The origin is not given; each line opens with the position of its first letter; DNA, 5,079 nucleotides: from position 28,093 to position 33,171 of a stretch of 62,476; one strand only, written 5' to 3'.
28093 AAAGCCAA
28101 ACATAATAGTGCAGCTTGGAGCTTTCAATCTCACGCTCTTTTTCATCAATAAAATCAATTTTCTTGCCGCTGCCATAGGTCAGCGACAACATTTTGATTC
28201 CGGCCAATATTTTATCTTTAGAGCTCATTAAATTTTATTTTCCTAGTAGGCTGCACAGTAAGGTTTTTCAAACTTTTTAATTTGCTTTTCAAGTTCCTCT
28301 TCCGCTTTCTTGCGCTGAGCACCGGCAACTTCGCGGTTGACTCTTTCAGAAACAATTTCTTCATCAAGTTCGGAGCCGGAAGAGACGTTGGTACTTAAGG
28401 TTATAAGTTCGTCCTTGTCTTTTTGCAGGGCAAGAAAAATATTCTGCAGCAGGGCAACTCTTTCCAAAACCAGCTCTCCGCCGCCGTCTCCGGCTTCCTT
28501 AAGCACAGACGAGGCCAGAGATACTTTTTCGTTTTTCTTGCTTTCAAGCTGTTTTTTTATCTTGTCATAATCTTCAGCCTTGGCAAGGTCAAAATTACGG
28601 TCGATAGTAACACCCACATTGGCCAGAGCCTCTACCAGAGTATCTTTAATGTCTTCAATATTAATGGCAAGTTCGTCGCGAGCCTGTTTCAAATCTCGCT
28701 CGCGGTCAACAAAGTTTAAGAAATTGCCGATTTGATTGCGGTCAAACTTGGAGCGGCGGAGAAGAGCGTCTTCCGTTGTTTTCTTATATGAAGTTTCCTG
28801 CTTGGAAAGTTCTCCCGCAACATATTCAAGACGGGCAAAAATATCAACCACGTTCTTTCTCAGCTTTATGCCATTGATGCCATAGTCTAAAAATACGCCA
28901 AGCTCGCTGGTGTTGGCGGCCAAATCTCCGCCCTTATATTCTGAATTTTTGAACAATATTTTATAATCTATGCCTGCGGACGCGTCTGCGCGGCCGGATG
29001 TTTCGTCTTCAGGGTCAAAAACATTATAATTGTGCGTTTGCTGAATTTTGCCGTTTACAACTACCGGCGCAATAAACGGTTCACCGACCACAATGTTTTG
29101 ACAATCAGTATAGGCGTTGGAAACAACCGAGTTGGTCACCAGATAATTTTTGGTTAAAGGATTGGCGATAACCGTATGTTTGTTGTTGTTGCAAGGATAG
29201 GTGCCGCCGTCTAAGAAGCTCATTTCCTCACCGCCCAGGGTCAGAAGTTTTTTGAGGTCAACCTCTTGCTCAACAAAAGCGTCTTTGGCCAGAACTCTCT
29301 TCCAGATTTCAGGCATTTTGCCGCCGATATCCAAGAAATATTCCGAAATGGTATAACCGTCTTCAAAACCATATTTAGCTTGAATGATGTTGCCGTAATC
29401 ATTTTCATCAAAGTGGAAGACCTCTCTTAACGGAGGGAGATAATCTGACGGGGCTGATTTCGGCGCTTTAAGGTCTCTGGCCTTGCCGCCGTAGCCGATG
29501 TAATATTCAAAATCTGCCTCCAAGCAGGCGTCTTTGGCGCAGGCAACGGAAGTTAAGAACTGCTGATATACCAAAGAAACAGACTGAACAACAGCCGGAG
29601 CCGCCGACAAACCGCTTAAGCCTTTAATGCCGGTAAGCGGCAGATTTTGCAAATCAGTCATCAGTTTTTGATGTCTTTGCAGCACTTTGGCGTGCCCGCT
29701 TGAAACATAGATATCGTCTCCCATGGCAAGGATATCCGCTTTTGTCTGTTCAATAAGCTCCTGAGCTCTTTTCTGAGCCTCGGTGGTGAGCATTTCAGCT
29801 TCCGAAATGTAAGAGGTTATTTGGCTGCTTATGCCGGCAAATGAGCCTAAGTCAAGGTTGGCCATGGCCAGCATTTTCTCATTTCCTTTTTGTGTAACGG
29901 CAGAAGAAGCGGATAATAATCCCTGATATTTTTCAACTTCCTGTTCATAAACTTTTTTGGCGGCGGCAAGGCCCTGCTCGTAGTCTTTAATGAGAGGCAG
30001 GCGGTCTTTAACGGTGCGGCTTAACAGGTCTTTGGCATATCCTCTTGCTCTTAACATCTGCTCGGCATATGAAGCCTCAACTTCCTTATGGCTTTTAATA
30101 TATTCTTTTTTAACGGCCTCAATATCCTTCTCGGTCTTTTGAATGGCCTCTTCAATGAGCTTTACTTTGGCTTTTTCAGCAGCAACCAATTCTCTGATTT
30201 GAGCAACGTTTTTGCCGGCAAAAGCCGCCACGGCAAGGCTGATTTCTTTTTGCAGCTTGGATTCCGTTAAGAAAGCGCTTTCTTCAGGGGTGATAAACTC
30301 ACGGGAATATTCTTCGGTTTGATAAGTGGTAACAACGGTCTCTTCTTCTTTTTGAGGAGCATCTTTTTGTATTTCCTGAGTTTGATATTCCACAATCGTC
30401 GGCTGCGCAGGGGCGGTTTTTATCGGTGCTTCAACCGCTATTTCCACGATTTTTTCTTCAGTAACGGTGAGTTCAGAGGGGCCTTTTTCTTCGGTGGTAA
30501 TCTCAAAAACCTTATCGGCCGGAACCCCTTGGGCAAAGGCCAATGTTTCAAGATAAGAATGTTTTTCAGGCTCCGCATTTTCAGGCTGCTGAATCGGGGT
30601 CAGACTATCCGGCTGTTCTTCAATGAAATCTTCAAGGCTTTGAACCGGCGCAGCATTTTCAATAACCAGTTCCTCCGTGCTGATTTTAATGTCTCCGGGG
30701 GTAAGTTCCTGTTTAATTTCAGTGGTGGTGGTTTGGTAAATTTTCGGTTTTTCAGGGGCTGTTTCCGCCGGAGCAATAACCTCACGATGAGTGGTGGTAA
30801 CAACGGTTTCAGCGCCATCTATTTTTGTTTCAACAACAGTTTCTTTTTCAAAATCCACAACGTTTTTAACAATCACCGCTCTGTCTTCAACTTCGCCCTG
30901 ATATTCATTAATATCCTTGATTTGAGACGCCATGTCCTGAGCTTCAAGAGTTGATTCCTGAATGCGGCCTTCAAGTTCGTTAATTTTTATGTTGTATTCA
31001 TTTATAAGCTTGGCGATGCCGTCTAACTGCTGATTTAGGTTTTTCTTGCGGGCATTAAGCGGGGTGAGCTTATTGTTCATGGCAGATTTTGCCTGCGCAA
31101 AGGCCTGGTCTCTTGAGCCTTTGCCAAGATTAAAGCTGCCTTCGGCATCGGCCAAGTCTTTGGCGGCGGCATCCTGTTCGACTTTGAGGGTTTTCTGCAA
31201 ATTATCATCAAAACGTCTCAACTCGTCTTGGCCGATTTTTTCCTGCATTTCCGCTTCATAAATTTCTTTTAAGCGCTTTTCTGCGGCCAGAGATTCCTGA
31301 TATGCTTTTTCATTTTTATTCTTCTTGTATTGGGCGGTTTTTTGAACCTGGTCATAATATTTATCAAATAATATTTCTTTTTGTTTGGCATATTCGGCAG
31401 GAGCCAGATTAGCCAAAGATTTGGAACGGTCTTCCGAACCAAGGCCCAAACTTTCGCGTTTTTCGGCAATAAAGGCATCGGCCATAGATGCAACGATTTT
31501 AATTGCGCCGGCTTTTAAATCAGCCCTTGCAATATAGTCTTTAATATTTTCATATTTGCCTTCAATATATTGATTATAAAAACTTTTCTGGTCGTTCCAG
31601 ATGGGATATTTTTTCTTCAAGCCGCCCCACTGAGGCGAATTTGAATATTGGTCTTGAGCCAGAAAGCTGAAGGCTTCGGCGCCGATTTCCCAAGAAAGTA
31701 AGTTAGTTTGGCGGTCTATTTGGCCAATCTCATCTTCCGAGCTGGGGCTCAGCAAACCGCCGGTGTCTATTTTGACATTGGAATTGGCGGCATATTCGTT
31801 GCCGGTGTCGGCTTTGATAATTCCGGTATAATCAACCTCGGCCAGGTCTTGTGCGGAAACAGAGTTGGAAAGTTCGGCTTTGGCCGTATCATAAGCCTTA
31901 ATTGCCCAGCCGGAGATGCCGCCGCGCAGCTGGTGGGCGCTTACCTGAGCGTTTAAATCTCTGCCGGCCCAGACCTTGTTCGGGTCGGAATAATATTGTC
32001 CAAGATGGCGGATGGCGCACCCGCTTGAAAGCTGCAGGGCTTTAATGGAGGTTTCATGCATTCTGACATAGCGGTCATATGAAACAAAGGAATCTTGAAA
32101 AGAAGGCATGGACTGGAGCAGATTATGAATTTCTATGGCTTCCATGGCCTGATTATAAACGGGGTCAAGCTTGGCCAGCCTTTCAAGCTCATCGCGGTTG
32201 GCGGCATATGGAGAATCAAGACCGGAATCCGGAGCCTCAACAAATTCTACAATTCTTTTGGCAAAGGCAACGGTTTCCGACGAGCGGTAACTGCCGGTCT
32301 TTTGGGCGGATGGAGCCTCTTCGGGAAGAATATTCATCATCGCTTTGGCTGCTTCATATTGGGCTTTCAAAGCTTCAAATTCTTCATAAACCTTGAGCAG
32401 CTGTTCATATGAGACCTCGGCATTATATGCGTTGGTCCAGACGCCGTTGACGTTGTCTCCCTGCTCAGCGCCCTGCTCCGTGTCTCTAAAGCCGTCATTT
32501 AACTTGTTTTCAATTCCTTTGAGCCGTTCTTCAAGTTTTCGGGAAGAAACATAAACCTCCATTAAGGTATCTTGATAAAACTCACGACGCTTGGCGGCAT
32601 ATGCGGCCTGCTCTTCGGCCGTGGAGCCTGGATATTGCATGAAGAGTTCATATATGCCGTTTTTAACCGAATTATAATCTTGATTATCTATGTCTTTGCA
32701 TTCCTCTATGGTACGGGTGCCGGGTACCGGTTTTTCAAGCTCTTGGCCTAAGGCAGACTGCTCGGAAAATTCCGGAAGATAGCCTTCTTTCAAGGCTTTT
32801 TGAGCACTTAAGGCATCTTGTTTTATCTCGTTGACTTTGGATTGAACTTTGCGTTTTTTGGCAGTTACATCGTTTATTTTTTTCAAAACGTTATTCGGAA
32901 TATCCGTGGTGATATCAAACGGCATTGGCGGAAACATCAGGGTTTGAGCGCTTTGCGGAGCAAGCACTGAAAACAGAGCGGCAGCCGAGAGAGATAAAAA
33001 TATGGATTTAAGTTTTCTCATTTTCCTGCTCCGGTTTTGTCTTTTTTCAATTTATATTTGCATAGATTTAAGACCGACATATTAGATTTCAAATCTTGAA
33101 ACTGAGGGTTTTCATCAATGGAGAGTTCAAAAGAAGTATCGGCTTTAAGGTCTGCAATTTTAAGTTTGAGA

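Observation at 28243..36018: Four secreted coiled-coil proteins (406, 219, 370 and 1592 aa) occupy the virB5/virB6 slot between virB4 and virB8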

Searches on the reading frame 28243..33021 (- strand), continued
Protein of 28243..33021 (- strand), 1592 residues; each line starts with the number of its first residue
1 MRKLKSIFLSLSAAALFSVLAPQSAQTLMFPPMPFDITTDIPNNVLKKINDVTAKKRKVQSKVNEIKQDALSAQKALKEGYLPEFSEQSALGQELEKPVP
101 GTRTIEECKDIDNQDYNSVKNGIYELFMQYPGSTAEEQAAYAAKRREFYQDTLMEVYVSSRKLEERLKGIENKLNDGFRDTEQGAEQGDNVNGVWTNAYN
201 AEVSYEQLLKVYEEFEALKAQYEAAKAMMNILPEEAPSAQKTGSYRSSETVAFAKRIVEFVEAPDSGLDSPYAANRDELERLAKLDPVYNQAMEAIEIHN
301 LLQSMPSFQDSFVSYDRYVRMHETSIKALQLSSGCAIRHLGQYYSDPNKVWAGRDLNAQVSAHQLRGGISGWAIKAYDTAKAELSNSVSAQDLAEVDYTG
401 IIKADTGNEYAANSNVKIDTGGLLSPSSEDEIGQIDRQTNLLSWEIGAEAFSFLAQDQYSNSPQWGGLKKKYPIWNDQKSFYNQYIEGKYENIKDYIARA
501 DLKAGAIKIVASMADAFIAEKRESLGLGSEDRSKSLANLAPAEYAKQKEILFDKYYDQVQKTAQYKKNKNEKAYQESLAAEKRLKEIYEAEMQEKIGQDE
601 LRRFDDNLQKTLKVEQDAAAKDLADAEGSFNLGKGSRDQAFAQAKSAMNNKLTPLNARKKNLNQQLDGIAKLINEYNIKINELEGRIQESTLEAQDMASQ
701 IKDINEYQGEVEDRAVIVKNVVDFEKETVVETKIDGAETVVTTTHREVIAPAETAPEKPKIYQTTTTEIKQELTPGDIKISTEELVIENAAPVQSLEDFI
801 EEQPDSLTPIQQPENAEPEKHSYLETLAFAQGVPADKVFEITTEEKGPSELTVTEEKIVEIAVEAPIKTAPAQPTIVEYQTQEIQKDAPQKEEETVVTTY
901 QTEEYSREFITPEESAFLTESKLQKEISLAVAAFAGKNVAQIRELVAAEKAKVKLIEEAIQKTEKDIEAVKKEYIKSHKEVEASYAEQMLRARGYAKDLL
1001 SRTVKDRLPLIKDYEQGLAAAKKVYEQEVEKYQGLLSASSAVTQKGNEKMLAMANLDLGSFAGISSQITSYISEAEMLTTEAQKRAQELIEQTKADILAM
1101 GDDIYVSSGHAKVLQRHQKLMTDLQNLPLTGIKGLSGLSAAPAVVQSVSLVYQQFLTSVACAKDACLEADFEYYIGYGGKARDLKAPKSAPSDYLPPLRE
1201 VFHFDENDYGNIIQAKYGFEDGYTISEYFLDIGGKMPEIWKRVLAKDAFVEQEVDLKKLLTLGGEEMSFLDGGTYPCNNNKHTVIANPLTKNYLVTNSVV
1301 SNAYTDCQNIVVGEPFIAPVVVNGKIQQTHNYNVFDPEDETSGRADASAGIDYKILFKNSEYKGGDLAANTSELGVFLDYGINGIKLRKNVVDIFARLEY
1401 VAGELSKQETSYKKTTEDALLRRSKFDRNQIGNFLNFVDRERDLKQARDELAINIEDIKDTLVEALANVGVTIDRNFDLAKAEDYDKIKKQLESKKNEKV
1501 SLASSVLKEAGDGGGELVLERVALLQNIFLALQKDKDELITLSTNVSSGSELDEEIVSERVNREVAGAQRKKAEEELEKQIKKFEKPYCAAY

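Call 90: fold_search(model_id=the predicted structure, library=viral)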
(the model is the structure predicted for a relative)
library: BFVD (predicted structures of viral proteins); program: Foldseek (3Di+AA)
matches with E <= 10: 134; with E <= 0.001: 0
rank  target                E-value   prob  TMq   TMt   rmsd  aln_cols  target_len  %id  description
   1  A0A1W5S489            1.9e-02  0.11  0.07  0.06  42.7      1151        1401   10  Lysozyme [Marinomonas phage CPP1m]
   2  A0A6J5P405            1.1e-01  0.14  0.07  0.10  35.4       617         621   12  Mannosyl-glycoprotein endo-beta-N-acetylglucosamidase-like domain containing protein [uncultured Caudovirales phage]
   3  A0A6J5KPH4            1.5e-01  0.08  0.10  0.09  46.0      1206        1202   11  Caudovirus, tape measure, N-terminal [uncultured Caudovirales phage]
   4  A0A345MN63            1.8e-01  0.10  0.06  0.11  40.6       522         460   12  (no name in the UniProt tables at hand)
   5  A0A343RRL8            2.1e-01  0.07  0.05  0.07  36.8       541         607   10  (no name in the UniProt tables at hand)
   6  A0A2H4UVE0            2.7e-01  0.04  0.05  0.06  48.8       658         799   11  Exocyst complex component Sec6 [Bodo saltans virus]
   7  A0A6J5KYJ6            3.1e-01  0.09  0.06  0.10  33.4       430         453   16  Uncharacterized protein [uncultured Caudovirales phage]
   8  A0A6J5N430            3.9e-01  0.06  0.06  0.06  38.6       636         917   13  Bacteriophage lambda, GpH, tail tape measure, N-terminal [uncultured Caudovirales phage]
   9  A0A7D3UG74            3.9e-01  0.06  0.06  0.10  46.6       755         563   10  (no name in the UniProt tables at hand)
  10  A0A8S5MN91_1          4.6e-01  0.02  0.06  0.06  40.5      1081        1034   12  Uncharacterized protein [Myoviridae sp. ctI7W9]
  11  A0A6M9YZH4            5.3e-01  0.08  0.06  0.05  49.8       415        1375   13  (no name in the UniProt tables at hand)
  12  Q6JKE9                5.5e-01  0.05  0.04  0.08  39.9       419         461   12  RING-type domain-containing protein [Neodiprion sertifer nucleopolyhedrovirus]
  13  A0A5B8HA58            8.2e-01  0.08  0.04  0.08  35.9       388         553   12  Uncharacterized protein [Rhizoctonia solani hypovirus 3]
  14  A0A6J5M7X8            9.3e-01  0.04  0.05  0.06  37.7       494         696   12  Phage portal protein, HK97 [uncultured Caudovirales phage]
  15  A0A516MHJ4            9.3e-01  0.03  0.05  0.07  41.8       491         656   10  (no name in the UniProt tables at hand)
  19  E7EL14                1.1e+00  0.03  0.06  0.07  49.2      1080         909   10  Tape measure protein [Edwardsiella phage eiMSLS]
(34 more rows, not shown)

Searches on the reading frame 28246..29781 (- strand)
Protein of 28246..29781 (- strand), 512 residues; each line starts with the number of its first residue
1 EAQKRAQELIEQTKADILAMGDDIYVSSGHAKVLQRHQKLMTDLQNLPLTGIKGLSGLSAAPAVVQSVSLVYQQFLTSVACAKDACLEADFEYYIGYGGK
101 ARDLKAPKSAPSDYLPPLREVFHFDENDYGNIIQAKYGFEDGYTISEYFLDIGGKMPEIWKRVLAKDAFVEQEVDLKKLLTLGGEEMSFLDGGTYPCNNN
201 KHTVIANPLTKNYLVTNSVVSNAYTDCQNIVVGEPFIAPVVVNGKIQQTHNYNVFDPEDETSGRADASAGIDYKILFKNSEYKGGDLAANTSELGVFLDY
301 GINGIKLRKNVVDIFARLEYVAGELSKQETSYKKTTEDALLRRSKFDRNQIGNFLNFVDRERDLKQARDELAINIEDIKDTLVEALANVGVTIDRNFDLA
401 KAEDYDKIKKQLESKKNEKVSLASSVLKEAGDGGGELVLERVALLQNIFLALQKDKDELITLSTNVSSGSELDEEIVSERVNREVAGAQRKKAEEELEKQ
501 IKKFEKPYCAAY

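Call 106: search_protein_representatives(protein=window:28246-29781:-)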
Query: 512 residues. Proteins with E-value up to 0.001 (for the whole library): 195; up to 1e-10: 173; up to 1e-30: 86. The best 150 are listed.
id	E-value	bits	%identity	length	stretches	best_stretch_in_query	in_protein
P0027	0.0e+00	1124.2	100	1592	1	1-512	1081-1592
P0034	1.5e-92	327.3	39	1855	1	6-512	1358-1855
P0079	2.6e-87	310.1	36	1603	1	3-512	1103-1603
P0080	2.7e-87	310.0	36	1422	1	4-512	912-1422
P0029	3.1e-85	303.2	39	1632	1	5-512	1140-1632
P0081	2.2e-82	293.8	40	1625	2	3-206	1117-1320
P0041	4.0e-82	293.0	38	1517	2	288-512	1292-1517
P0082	4.9e-80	286.1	36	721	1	6-512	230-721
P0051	2.4e-76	273.9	36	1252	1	4-512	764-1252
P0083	4.4e-73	263.1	37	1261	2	5-207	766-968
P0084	2.2e-71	257.5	35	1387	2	2-512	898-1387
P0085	8.5e-69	249.0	34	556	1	5-512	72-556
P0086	4.8e-68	246.5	35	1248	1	4-512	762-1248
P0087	1.2e-66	241.9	37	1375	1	4-512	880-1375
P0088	1.1e-63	232.2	36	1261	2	1-204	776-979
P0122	1.1e-45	172.8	29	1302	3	290-512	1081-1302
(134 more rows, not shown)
